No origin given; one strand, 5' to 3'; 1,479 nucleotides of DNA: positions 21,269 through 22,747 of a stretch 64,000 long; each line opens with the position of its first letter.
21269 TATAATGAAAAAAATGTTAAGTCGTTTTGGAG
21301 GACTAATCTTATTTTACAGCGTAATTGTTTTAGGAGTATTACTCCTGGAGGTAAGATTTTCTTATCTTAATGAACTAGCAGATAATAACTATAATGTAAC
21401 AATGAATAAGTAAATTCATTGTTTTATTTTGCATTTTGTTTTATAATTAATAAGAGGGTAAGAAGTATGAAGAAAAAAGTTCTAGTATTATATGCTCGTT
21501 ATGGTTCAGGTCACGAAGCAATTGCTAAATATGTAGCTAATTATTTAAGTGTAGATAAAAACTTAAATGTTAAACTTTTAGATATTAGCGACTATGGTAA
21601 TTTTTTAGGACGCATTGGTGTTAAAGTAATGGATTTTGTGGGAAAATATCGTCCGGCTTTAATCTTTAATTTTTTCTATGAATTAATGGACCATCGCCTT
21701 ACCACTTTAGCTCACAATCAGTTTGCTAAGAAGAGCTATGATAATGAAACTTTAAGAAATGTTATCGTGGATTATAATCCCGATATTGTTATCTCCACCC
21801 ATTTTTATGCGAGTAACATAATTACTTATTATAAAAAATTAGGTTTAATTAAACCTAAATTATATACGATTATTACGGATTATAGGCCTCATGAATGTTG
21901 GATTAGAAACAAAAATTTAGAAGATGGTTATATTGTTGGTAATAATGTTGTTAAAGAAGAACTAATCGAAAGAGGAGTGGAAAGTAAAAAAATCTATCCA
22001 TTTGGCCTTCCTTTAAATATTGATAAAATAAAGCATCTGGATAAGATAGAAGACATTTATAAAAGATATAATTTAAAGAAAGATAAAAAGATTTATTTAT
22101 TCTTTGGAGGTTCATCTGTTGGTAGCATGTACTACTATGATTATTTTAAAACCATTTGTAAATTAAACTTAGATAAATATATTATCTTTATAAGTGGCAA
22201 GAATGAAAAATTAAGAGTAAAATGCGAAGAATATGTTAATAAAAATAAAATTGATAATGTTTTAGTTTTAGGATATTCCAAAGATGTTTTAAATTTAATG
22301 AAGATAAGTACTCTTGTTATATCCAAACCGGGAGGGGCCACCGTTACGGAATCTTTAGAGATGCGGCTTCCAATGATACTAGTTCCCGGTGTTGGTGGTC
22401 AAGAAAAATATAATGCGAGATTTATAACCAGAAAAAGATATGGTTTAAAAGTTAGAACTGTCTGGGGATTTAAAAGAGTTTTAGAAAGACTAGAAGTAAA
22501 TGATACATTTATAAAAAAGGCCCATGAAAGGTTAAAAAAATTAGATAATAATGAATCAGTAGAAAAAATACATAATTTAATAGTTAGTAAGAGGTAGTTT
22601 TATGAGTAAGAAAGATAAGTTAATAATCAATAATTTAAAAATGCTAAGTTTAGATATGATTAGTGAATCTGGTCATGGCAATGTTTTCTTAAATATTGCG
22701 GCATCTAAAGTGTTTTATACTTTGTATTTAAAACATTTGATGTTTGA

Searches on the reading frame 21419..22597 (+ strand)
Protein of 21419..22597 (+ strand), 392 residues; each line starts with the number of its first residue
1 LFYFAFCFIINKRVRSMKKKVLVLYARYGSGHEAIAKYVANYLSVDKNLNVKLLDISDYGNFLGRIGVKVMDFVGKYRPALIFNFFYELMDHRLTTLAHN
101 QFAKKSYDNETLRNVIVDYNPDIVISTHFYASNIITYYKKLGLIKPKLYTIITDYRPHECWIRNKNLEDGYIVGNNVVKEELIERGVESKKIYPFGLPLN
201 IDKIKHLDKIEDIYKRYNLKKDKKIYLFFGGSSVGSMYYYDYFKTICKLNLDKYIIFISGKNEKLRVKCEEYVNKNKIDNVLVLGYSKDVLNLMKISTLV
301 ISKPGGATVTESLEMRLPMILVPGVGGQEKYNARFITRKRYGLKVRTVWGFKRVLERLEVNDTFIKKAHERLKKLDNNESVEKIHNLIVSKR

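Call 38: search_protein_families(library=pfam, proteins=[window:21419-22597:+], max_evalue=0.01)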
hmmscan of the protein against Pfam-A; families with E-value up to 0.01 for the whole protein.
window:21419-22597:+ (392 aa): 5 families
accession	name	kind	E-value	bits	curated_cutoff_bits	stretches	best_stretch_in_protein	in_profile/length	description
PF06925.17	MGDG_synth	-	6.9e-21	75.5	25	1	32-198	1-168/169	Monogalactosyldiacylglycerol (MGDG) synthase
PF04101.22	Glyco_tran_28_C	-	6.8e-12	46.2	22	1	228-346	4-124/166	Glycosyltransferase family 28 C-terminal domain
PF00534.26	Glycos_transf_1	-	1.8e-07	31.3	26.4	1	213-335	5-134/172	Glycosyl transferases group 1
PF23204.1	KIF21A_2nd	-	0.0045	17.7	27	0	10-56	28-75/90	KIF21A-like domain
PF13528.12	Glyco_trans_1_3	-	0.0046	16.6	25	0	297-346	255-305/322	Glycosyl transferase family 1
